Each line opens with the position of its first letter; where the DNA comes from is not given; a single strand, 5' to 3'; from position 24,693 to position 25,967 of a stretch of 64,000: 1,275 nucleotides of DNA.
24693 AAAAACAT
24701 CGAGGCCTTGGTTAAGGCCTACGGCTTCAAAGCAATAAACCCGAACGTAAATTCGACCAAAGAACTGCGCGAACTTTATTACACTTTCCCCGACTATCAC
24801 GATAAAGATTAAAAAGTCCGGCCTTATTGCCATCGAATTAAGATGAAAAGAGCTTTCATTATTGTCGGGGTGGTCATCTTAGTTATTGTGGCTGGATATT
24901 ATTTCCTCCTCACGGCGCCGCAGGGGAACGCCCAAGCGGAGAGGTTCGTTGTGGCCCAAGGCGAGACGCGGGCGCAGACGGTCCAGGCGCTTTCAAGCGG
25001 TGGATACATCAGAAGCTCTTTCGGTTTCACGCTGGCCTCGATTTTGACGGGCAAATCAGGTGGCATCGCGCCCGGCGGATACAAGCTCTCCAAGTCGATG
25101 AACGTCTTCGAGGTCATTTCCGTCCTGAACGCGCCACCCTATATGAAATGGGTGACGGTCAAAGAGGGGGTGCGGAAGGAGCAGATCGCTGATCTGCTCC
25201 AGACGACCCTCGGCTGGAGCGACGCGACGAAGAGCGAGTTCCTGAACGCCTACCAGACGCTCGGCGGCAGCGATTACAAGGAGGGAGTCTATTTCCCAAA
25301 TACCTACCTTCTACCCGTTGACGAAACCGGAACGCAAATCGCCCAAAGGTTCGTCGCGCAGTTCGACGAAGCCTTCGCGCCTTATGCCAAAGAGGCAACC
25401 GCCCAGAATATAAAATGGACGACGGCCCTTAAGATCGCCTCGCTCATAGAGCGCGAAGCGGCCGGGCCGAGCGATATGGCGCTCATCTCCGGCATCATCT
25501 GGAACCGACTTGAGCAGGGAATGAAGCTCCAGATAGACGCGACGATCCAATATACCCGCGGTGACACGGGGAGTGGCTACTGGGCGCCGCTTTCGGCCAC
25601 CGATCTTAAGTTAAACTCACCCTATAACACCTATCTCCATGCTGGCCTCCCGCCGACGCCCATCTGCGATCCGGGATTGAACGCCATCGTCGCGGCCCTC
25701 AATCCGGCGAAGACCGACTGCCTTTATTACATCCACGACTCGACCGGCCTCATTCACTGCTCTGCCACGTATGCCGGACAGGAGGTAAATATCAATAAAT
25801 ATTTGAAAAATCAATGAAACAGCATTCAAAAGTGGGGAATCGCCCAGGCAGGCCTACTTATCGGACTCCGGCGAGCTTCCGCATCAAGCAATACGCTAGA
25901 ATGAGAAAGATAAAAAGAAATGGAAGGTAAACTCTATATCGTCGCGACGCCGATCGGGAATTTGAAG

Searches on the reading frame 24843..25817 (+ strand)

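Call 12: search_protein_families(library=pfam, proteins=[window:24843-25817:+], max_evalue=0.01)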
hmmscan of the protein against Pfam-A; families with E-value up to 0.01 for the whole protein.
window:24843-25817:+ (324 aa): 1 family
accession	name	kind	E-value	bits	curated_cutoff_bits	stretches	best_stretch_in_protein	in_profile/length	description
PF02618.21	YceG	-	3.9e-67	227.1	32.4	1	35-319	1-275/275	YceG-like family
